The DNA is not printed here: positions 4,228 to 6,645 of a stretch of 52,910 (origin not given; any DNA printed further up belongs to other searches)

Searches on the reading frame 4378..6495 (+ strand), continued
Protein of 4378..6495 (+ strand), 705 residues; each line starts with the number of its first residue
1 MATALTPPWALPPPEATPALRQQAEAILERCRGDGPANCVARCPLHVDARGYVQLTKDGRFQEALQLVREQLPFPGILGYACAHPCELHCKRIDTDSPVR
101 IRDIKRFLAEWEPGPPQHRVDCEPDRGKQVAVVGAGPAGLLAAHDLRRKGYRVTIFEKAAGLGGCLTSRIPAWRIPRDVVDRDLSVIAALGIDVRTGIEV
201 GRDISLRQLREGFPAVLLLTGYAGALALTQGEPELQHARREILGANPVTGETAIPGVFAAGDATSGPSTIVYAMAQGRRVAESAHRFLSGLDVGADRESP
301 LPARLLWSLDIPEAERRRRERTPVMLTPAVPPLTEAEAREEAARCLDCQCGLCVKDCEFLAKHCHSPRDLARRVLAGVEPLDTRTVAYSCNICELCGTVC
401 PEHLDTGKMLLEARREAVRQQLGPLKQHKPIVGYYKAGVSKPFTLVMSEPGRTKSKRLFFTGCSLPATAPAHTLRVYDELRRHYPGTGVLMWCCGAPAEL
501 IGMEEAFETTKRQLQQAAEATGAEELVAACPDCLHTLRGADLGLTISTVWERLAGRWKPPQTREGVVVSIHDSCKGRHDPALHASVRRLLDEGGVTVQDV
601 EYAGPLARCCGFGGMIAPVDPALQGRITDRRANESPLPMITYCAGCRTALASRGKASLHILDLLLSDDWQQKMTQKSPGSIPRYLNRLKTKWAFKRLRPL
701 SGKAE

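Call 75: search_protein_families(library=ncbifam, proteins=[L093:5145-7883:+, L093:8001-10334:+, L093:4031-5056:+, L093:10545-11249:+], max_evalue=1e-10)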
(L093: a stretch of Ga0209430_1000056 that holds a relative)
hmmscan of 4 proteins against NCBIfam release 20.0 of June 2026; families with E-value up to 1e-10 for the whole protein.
L093:5145-7883:+ (912 aa): 20 families
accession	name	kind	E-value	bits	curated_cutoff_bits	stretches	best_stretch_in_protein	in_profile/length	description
NF045668.1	pterin_aldehy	equivalog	0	1645.3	1100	1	3-904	2-904/905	molybdopterin-dependent aldehyde oxidoreductase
TIGR03311.1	Se_dep_XDH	equivalog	9.8e-129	430.8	830.45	1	9-884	6-830/848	selenium-dependent xanthine dehydrogenase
TIGR03196.1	pucD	equivalog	1.6e-96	324.4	783.65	2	180-721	8-545/763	xanthine dehydrogenase subunit D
NF043082.1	XdhA_XDHase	equivalog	4.8e-91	306.1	780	2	176-716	2-543/758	xanthine dehydrogenase subunit XdhA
NF007426.0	PRK09970.1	equivalog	9.6e-83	278.5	916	2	173-715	4-545/761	xanthine dehydrogenase molybdenum-binding subunit XdhA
TIGR03194.1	4hydrxCoA_A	equivalog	5e-81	273.2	994.55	2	186-715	8-526/746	4-hydroxybenzoyl-CoA reductase subunit alpha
TIGR03313.1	Se_sel_red_Mo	hypoth_equivalog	3e-64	217.2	1101.9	3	8-325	3-312/951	molybdopterin-dependent oxidoreductase Mo/Fe-S-binding subunit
NF041018.1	glyceraldDH_alpha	equivalog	2.7e-60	204.6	790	1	203-900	29-740/741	glyceraldehyde dehydrogenase subunit alpha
TIGR02969.1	mam_aldehyde_ox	subfamily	2.2e-56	191.1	1912.3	2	205-849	604-1242/1330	aldehyde oxidase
NF040766.1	CODH_aero_grp5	exception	3e-56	191.1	950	2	173-716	3-551/785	aerobic carbon-monoxide dehydrogenase large subunit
TIGR02965.1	xanthine_xdhB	equivalog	1.3e-51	175.7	849.5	1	181-716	7-530/758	xanthine dehydrogenase molybdopterin binding subunit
NF041671.1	peri_hyde_PaoC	equivalog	1.4e-51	175.8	1180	1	173-895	16-722/735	aldehyde oxidoreductase molybdenum-binding subunit PaoC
TIGR02416.1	CO_dehy_Mo_lg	equivalog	8.5e-48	163.1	991.15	1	201-712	17-554/770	aerobic carbon-monoxide dehydrogenase large subunit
NF041020.1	glyceraldDH_gamma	equivalog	2.1e-41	141.3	290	1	3-156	12-162/164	glyceraldehyde dehydrogenase subunit gamma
NF043084.2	XdhC_XDHase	equivalog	1.8e-36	124.9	217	1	3-152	2-149/151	xanthine dehydrogenase subunit XdhC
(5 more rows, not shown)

L093:8001-10334:+ (777 aa): 17 families
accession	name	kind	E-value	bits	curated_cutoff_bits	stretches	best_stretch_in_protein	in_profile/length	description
NF045663.1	diclust_near_Sec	equivalog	0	1042.7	530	1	2-776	1-758/759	pyridine nucleotide-disulfide oxidoreductase/dicluster-binding protein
NF009410.0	PRK12771.1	subfamily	1.7e-61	208.5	516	2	6-208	35-235/566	NAD(P)-binding protein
NF009414.0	PRK12778.1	equivalog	4.4e-40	137.7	1103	1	5-206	324-527/752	bifunctional dihydroorotate dehydrogenase B NAD binding subunit/NADPH-dependent glutamate synthase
NF009454.0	PRK12814.1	equivalog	4.9e-40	137.5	916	1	20-213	103-295/657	putative NADPH-dependent glutamate synthase small subunit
NF010590.0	PRK13984.1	equivalog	1.8e-38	132.1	946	1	12-208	191-385/611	putative oxidoreductase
TIGR01316.1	gltA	equivalog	1.2e-35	123.2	471.75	1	9-208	27-230/449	NADPH-dependent glutamate synthase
TIGR03315.1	Se_ygfK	equivalog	7.4e-35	119.7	835.3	1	21-212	447-637/1012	putative selenate reductase subunit YgfK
NF009413.0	PRK12775.1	equivalog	1.9e-28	98.8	1895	1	7-230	328-551/1006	putative trifunctional 2-polyprenylphenol hydroxylase/glutamate synthase subunit beta/ferritin domain-containing protein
TIGR01318.1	gltD_gamma_fam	subfamily_domain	5.9e-25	87.8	482.95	1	8-210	37-240/467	glutamate synthase, small subunit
TIGR01317.1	GOGAT_sm_gam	subfamily_domain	7.6e-24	84.4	447.7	1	3-210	34-242/485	glutamate synthase small subunit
NF009408.0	PRK12769.1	equivalog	4.3e-21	74.7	1003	1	7-207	221-423/659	formate-dependent uric acid utilization protein AegA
NF004898.0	PRK06259.1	equivalog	1.8e-20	73.1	385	1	314-639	123-465/488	fumarate reductase (CoM/CoB) subunit TfrB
NF045670.1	quin_L_LdhH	equivalog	1.8e-18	66.2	800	1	435-622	464-666/706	L-lactate dehydrogenase (quinone) large subunit LdhH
NF009409.0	PRK12770.1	subfamily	1.9e-15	56.8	343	0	105-178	15-90/360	putative glutamate synthase subunit beta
NF009451.0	PRK12809.1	equivalog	2.2e-13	49.4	1154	1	17-209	215-408/639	formate-dependent uric acid utilization protein YgfT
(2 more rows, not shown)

L093:4031-5056:+ (341 aa): 6 families
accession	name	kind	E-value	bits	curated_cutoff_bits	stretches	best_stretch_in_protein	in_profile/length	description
TIGR00177.1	molyb_syn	domain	7.9e-20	71.3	85.35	1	171-289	2-135/148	molybdenum cofactor synthesis domain-containing protein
NF011068.0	PRK14498.1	equivalog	7.7e-14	50.7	534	1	117-305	135-326/647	molybdopterin biosynthesis protein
NF011067.0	PRK14497.1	equivalog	5.7e-13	48.3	536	1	101-317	105-330/546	putative molybdopterin biosynthesis protein MoeA/unknown domain fusion protein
NF001813.0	PRK00549.1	equivalog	1.1e-11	44.4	379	1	172-251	2-80/414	competence/damage-inducible protein A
NF002947.1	PRK03604.1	equivalog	1.2e-11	44.5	285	1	171-255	146-230/301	bifunctional molybdenum cofactor biosynthesis protein MoaC/MoaB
NF002291.0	PRK01215.1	equivalog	4.5e-11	42.3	293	1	172-256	5-88/264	nicotinamide mononucleotide deamidase-related protein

L093:10545-11249:+ (234 aa): 10 families
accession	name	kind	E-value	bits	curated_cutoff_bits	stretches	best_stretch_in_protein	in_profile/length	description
NF045667.1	MTase_DVU1556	equivalog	2.1e-64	216.9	155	1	22-226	3-213/213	DVU_1556 family methyltransferase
NF008823.0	PRK11873.1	subfamily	5.1e-15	55.7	263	1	35-181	71-231/272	arsenite methyltransferase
NF041537.1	ArsM_AhpD_UU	exception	2e-14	53.2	510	1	39-142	74-184/345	arsenite methyltransferase/AhpD domain selenoprotein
TIGR01934.1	MenG_MenH_UbiE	subfamily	2.4e-14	53.2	158.35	1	34-146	32-149/223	ubiquinone/menaquinone biosynthesis methyltransferase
NF001244.0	PRK00216.1-5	equivalog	6.4e-14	51.8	216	1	33-146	40-161/236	bifunctional demethylmenaquinone methyltransferase/2-methoxy-6-polyprenyl-1,4-benzoquinol methylase UbiE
NF045825.1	FAmtase_mtf2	equivalog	1.4e-13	50.7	400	1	40-144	57-164/248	fatty-acid O-methyltransferase Mtf2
NF041536.1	ArsM_DUF2284_UU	exception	4e-13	48.5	575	1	40-144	75-186/459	arsenite methyltransferase/DUF2284 domain selenoprotein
NF040539.1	AST_met_ArsM_2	exception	1.9e-12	47.6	240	1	30-141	45-166/262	putative arsinothricin biosynthesis methyltransferase ArsM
NF001241.0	PRK00216.1-2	equivalog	3.7e-11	43.1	327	1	37-141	47-150/231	demethylmenaquinone methyltransferase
TIGR02072.1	BioC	equivalog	4e-11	43.2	184.95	1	33-180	27-178/244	malonyl-ACP O-methyltransferase BioC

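Call 76: fold_search(model_id=the predicted structure, library=pdb)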
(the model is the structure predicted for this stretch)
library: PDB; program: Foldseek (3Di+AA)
matches with E <= 10: 1952; with E <= 0.001: 99
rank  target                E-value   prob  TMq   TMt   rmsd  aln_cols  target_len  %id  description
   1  9bov_A                5.8e-20  1.00  0.39  0.24  25.1       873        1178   17  Structure of electron bifurcating Nfn-ABC complexed with NAD from Caldicellulosiruptor saccharolyticus (released 2025-03-05)
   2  8oh5_C                1.2e-17  1.00  0.39  0.24  26.8       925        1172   18  Cryo-EM structure of the electron bifurcating transhydrogenase StnABC complex from Sporomusa Ovata (state 2) (released 2023-09-13)
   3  9n5v_A                1.5e-16  1.00  0.35  0.27  11.7       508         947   22  Structure of the NAD(H)-bound Thermococcus sibiricus NfnABC complex (released 2025-05-07)
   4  9n5u_A                1.9e-16  1.00  0.38  0.29   9.2       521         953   24  Structure of the Thermococcus sibiricus NfnABC complex (released 2025-05-07)
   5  5jca_L                4.3e-13  1.00  0.32  0.48   8.7       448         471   21  NADP(H) bound NADH-dependent Ferredoxin:NADP Oxidoreductase (NfnI) from Pyrococcus furiosus (released 2017-04-12)
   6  5jfc_L                5.9e-13  1.00  0.33  0.49   7.9       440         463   21  NADH-dependent Ferredoxin:NADP Oxidoreductase (NfnI) from Pyrococcus furiosus (released 2017-04-12)
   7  5vj7_A                8.2e-13  1.00  0.33  0.49   7.7       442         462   20  Ferredoxin NADP Oxidoreductase (Xfn) (released 2017-07-19)
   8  4ylf_B                9.0e-13  1.00  0.33  0.49   9.1       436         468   22  Insights into flavin-based electron bifurcation via the NADH-dependent reduced ferredoxin-NADP oxidoreductase structur (released 2015-07-08)
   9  2vdc_G                2.8e-12  1.00  0.33  0.50  10.7       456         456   21  THE 9.5 A RESOLUTION STRUCTURE OF GLUTAMATE SYNTHASE FROM CRYO-ELECTRON MICROSCOPY AND ITS OLIGOMERIZATION BEHAVIOR IN (released 2008-01-15)
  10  9ojn                  7.4e-11  1.00  0.37  0.35  13.7       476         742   17  Structure of Mycobacterium smegmatis EtfD (released 2025-05-21)
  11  1gte_C                1.3e-10  1.00  0.34  0.24  23.4       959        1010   14  DIHYDROPYRIMIDINE DEHYDROGENASE (DPD) FROM PIG, BINARY COMPLEX WITH 5-IODOURACIL (released 2002-04-11)
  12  1gte_B                1.3e-10  1.00  0.34  0.24  23.4       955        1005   14  DIHYDROPYRIMIDINE DEHYDROGENASE (DPD) FROM PIG, BINARY COMPLEX WITH 5-IODOURACIL (released 2002-04-11)
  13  7mfm_I                1.7e-10  1.00  0.31  0.45  10.9       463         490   22  Glutamate synthase, glutamate dehydrogenase counter-enzyme complex (released 2022-01-05)
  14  7ljt_D                1.7e-10  1.00  0.34  0.24  24.2       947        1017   14  Porcine Dihydropyrimidine Dehydrogenase (DPD) soaked with 5-Ethynyluracil (5EU), NADPH - 20 minutes (released 2021-04-07)
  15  7m32_D                1.7e-10  1.00  0.33  0.24  23.2       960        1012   13  Dihydropyrimidine Dehydrogenase (DPD) C671A Mutant Soaked with Uracil and NADPH Anaerobically (released 2021-06-09)
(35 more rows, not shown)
